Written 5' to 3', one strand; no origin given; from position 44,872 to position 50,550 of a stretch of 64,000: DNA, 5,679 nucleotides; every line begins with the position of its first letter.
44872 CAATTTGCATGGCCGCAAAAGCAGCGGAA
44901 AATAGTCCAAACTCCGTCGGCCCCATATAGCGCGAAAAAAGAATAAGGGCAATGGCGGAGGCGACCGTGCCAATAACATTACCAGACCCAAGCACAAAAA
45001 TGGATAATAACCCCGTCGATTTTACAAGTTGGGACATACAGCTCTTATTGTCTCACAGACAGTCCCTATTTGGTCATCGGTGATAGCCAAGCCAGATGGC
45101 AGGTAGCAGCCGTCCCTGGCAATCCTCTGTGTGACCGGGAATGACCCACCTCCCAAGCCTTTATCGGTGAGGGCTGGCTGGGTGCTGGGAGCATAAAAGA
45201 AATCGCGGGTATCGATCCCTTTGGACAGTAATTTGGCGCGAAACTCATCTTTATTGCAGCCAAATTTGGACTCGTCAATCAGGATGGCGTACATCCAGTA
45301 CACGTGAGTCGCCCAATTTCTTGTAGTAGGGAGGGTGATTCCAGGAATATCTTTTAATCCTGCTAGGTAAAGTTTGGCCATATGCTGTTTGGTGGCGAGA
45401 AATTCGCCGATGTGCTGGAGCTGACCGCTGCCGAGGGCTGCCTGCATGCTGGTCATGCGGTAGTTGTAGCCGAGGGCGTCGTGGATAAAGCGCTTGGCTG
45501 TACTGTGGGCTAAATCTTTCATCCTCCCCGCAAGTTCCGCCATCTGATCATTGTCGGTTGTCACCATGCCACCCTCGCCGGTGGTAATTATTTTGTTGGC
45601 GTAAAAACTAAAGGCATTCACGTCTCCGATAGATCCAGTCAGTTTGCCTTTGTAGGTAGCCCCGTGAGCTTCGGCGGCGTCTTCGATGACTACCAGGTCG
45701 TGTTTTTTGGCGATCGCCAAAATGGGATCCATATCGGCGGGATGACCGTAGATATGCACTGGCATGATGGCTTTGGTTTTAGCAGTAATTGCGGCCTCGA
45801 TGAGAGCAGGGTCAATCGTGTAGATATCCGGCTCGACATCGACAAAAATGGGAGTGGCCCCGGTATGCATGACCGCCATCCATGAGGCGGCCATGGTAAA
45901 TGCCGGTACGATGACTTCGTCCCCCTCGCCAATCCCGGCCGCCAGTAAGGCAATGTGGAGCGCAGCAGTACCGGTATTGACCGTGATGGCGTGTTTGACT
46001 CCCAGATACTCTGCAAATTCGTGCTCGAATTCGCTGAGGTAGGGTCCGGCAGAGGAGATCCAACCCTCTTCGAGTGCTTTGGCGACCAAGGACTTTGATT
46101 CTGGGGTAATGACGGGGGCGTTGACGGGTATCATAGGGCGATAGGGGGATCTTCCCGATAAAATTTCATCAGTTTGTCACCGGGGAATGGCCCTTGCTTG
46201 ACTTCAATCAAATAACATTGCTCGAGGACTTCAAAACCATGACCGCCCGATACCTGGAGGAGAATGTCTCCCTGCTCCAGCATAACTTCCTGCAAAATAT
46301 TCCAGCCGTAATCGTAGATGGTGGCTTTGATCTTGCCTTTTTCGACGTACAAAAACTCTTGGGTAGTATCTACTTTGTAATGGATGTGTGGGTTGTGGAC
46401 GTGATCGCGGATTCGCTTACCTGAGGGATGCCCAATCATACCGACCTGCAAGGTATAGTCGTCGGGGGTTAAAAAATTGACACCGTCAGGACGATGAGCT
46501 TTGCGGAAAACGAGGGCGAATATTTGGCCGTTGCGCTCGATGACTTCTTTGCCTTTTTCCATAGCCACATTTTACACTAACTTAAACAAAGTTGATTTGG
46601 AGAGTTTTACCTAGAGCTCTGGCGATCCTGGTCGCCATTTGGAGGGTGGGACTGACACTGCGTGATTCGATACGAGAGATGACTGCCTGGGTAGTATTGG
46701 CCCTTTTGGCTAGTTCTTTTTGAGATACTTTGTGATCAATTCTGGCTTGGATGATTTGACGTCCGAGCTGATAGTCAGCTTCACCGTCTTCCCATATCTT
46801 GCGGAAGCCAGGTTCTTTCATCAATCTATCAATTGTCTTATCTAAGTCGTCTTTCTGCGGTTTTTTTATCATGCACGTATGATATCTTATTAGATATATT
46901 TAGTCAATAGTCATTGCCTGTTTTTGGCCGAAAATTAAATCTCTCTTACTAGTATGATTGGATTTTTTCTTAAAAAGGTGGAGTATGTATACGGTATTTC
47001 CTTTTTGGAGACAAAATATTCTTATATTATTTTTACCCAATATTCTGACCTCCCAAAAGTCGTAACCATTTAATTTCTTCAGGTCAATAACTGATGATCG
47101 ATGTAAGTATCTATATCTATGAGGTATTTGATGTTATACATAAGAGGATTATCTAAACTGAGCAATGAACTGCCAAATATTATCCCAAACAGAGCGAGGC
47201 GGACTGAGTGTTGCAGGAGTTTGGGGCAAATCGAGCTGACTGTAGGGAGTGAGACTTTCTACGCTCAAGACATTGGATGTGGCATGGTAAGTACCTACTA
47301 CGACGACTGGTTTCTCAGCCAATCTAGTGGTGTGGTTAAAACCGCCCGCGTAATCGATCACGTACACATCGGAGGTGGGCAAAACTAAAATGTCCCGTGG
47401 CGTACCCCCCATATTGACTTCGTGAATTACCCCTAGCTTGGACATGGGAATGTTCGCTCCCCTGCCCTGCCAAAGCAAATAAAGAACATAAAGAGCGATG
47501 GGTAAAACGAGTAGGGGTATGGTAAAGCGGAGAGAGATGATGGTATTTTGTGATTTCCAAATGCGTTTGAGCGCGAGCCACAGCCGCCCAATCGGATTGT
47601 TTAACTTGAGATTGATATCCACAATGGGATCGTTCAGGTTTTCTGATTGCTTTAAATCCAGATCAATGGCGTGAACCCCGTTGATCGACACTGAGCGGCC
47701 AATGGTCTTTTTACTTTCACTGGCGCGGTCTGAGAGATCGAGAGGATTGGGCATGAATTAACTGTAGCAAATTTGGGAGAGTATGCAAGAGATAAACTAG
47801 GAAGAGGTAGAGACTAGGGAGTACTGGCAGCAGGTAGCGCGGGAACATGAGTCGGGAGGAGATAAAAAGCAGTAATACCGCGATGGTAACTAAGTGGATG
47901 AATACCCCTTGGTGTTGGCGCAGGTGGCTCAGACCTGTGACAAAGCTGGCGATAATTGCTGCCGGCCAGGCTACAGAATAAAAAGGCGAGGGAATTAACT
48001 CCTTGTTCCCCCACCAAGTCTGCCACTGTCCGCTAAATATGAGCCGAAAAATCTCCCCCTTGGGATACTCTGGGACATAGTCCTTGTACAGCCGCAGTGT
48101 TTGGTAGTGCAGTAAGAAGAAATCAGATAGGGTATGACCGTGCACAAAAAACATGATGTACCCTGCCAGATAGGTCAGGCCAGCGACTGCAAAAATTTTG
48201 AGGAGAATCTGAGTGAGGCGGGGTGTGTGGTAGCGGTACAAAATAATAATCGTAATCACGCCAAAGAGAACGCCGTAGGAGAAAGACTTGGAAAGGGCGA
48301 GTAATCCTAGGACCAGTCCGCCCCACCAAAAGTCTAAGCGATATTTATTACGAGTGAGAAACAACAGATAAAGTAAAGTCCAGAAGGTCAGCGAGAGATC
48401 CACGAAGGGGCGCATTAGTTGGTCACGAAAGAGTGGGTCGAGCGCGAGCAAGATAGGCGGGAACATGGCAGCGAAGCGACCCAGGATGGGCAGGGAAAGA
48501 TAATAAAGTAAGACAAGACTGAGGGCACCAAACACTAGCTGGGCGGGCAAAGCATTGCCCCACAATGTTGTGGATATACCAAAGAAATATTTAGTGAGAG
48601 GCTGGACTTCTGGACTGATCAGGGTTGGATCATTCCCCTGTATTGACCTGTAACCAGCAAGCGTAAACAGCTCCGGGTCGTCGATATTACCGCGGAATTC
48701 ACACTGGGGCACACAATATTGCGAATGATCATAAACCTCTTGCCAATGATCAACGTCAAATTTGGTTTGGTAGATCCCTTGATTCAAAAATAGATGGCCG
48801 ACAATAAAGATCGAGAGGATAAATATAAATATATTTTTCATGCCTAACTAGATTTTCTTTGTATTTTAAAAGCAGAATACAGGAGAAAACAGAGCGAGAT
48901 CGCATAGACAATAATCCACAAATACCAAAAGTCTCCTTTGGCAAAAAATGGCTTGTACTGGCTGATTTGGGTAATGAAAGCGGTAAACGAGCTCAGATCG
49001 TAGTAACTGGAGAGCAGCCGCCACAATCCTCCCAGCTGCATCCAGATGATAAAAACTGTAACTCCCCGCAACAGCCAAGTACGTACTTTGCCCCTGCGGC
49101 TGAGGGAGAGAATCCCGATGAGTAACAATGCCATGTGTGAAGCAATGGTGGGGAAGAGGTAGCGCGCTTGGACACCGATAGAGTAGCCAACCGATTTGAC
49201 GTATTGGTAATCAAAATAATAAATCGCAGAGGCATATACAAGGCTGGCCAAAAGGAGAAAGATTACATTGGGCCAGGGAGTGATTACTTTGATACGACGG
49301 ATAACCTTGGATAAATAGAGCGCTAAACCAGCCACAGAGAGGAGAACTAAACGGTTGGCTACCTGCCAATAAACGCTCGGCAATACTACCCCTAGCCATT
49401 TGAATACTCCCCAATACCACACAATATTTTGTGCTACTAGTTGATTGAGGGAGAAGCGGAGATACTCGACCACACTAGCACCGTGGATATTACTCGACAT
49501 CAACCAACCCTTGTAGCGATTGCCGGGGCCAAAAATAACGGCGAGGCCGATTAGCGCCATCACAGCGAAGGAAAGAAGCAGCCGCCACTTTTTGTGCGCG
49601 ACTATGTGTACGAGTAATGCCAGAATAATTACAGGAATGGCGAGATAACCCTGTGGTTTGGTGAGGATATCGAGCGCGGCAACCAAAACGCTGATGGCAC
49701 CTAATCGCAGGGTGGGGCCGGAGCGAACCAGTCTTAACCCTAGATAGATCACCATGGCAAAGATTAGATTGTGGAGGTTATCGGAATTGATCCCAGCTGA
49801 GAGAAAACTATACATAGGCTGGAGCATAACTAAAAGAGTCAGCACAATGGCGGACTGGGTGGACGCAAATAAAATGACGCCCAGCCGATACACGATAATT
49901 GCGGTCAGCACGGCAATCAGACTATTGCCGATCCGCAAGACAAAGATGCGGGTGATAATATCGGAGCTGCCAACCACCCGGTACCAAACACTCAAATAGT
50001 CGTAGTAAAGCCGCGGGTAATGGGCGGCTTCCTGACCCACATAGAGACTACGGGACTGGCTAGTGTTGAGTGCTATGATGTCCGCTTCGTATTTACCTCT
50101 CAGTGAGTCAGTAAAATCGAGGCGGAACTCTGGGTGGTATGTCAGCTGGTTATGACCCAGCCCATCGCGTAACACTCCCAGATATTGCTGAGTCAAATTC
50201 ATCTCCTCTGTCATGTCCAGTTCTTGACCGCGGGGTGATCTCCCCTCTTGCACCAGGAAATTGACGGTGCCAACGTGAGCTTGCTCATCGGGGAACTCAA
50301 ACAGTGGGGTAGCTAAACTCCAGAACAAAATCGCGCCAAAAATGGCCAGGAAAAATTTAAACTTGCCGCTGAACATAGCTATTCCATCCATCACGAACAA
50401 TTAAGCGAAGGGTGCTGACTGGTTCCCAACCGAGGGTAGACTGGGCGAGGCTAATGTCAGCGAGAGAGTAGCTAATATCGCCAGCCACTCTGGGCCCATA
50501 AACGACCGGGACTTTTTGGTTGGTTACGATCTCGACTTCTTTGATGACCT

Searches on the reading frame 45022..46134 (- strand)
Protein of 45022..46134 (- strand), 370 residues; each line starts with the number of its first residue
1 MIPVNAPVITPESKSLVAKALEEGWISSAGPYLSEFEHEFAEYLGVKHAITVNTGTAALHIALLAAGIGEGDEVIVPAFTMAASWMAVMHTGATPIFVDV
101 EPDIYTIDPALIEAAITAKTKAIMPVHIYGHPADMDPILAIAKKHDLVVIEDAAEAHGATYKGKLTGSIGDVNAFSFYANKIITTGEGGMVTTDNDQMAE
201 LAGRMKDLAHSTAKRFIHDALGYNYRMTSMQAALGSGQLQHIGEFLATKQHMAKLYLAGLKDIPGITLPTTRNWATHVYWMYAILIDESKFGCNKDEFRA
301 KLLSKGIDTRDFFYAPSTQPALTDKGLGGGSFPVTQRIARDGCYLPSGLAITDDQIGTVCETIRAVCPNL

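Call 4: search_protein_families(library=pfam, proteins=[window:45022-46134:-], max_evalue=0.01)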
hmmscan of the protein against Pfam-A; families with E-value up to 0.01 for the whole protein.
window:45022-46134:- (370 aa): 4 families
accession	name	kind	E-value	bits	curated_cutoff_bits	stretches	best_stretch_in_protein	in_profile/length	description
PF01041.23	DegT_DnrJ_EryC1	-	2e-123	412.6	19.8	1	10-364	4-360/360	DegT/DnrJ/EryC1/StrS aminotransferase family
PF00155.27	Aminotran_1_2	-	9.9e-06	25.4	19.7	1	32-161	43-192/361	Aminotransferase class I and II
PF01212.27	Beta_elim_lyase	-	1.3e-05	25.1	27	1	34-268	35-273/288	Beta-eliminating lyase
PF01053.26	Cys_Met_Meta_PP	-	2.3e-05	23.6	27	1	31-156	52-177/381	Cys/Met metabolism PLP-dependent enzyme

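Call 6: search_protein_families(library=ncbifam, proteins=[window:45022-46134:-], max_evalue=0.01)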
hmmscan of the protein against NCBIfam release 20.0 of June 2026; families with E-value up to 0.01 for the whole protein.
window:45022-46134:- (370 aa): 31 families (the best 25 are shown)
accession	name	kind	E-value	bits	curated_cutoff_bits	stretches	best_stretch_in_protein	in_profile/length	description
TIGR04181.1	NHT_00031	hypoth_equivalog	3.8e-96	322.1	420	1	2-347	1-358/359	LegC family aminotransferase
TIGR03588.1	PseC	equivalog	4.3e-79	266.2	423.5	1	1-367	1-380/380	UDP-4-amino-4,6-dideoxy-N-acetyl-beta-L-altrosamine transaminase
NF008658.2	PRK11658.1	equivalog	2.9e-71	240.1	631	1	2-366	5-376/379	UDP-4-amino-4-deoxy-L-arabinose aminotransferase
TIGR04427.1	PLP_DesI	equivalog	2.2e-66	224.6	650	1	17-366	38-382/390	dTDP-4-dehydro-6-deoxyglucose aminotransferase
NF008687.0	PRK11706.1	equivalog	8.5e-64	215.6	375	1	1-366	1-373/375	dTDP-4-amino-4,6-dideoxygalactose transaminase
NF011936.0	PRK15407.1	equivalog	4e-60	203.8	423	2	4-207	39-249/440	lipopolysaccharide biosynthesis protein RfbH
TIGR02379.1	ECA_wecE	subfamily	1.6e-53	181.8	434.85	1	1-290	1-301/376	dTDP-4-amino-4,6-dideoxy-D-glucose transaminase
NF005816.0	PRK07682.1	equivalog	1.4e-09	37.1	620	1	34-163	69-212/390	aminotransferase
NF006488.0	PRK08912.1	equivalog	6.3e-08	31.9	498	1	50-153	90-199/387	aminotransferase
NF004621.0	PRK05957.1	equivalog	8.6e-08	31.3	498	1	47-126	89-167/389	pyridoxal phosphate-dependent aminotransferase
NF004975.0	PRK06348.1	equivalog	2.2e-07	30.2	549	1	54-154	97-203/384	pyridoxal phosphate-dependent aminotransferase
NF005817.0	PRK07683.1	equivalog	3.3e-07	29.3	575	1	49-124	92-166/387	aminotransferase A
NF006569.0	PRK09082.1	subfamily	3.5e-07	29.7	420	1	44-157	88-207/386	methionine aminotransferase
NF004770.0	PRK06108.1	subfamily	5.3e-07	28.8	422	1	39-154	89-211/396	pyridoxal phosphate-dependent aminotransferase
NF041364.1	GntC_guanitoxin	equivalog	5.6e-07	28.8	415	1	50-153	63-174/356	guanitoxin biosynthesis PLP-dependent (S)-gamma-hydroxy-L-arginine cyclodehydratase GntC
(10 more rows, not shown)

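Call 81: search_solved_structures(query=window:45022-46134:-, max_evalue=1e-40)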
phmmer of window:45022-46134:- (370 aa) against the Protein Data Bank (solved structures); distinct sequences matched with E-value up to 1e-40: 39.
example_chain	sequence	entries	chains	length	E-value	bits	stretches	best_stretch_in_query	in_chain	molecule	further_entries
3bn1_A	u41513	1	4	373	7.5e-90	305.1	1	2-361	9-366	Perosamine synthetase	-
3dr7_A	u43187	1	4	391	8.8e-90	304.9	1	2-361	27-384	Putative perosamine synthetase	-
3dr4_A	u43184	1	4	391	6.1e-89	302.1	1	2-361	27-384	Putative perosamine synthetase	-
7b0m_AAA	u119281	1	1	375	8.8e-84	285.2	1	6-362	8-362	Sugar aminotransferase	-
7b0d_A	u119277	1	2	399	8.6e-73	249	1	12-359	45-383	Glutamine--scyllo-inositol transaminase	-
2oga_A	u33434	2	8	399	2.5e-71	244.2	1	11-364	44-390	Transaminase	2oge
3frk_A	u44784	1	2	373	7e-68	232.8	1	30-365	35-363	QdtB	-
8gyh_B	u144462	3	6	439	2.1e-65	224.7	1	6-335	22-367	DegT/DnrJ/EryC1/StrS family aminotransferase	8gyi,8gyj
4lc3_A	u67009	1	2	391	5.1e-62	213.6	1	2-368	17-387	Putative UDP-4-amino-4-deoxy-l-arabinose--oxoglutarate aminotransferase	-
1mdo_A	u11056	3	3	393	6.6e-60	206.6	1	2-347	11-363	ArnB aminotransferase | UDP-4-amino-4-deoxy-L-arabinose--oxoglutarate aminotransferase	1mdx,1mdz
4oca_A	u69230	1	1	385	4.6e-59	203.9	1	2-347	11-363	UDP-4-amino-4-deoxy-L-arabinose--oxoglutarate aminotransferase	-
8sng_A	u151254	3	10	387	1.8e-57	198.6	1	3-361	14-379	UDP-4-amino-4-deoxy-L-arabinose--oxoglutarate aminotransferase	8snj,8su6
7l7x_AAA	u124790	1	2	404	3.7e-56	194.3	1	29-257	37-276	DegT/DnrJ/EryC1/StrS aminotransferase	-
2c7t_A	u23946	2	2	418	1.7e-55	192.1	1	34-319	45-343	GLUTAMINE-2-DEOXY-SCYLLO-INOSOSE AMINOTRANSFERASE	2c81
5w71_A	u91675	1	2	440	2e-55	191.8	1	34-319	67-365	L-glutamine:2-deoxy-scyllo-inosose aminotransferase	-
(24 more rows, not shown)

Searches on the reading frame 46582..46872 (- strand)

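Call 4: search_protein_families(library=pfam, proteins=[window:46582-46872:-], max_evalue=0.01)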
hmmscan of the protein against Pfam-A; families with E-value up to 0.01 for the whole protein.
window:46582-46872:- (96 aa): 6 families
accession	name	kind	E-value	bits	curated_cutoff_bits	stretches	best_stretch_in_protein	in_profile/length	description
PF01381.28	HTH_3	-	5.5e-13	49.2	23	1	40-92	1-53/55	Helix-turn-helix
PF13560.12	HTH_31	-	1.4e-08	35.4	27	1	35-88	1-55/64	Helix-turn-helix domain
PF13443.12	HTH_26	-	7.1e-05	23.4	22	1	44-89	6-52/63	Cro/C1-type HTH DNA-binding domain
PF04545.22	Sigma70_r4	-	0.00011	22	24.1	1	38-72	10-44/50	Sigma-70, region 4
PF13744.12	HTH_37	-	0.0017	18.6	27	1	35-93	18-77/80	Helix-turn-helix domain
PF12844.13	HTH_19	-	0.0064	16.8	30.2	1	38-88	2-52/64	Helix-turn-helix domain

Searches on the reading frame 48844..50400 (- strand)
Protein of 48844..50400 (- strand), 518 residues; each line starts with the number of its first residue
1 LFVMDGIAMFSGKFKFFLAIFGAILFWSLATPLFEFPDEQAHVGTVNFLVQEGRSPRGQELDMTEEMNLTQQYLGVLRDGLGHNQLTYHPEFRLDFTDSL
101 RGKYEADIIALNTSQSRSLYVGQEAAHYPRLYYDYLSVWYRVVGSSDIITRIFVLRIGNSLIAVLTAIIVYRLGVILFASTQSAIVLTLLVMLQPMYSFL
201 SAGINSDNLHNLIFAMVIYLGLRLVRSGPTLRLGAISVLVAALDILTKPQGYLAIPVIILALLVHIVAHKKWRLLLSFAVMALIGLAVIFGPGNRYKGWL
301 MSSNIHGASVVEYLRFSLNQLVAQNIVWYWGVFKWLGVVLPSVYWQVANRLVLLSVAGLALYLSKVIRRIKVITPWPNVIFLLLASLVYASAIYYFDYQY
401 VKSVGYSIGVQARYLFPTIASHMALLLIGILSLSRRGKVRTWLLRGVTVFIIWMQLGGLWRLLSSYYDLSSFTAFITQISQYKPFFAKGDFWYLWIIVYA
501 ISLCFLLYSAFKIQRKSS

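Call 4: search_protein_families(library=pfam, proteins=[window:48844-50400:-], max_evalue=0.01)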
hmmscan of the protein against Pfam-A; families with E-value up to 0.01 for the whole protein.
window:48844-50400:- (518 aa): 0 families
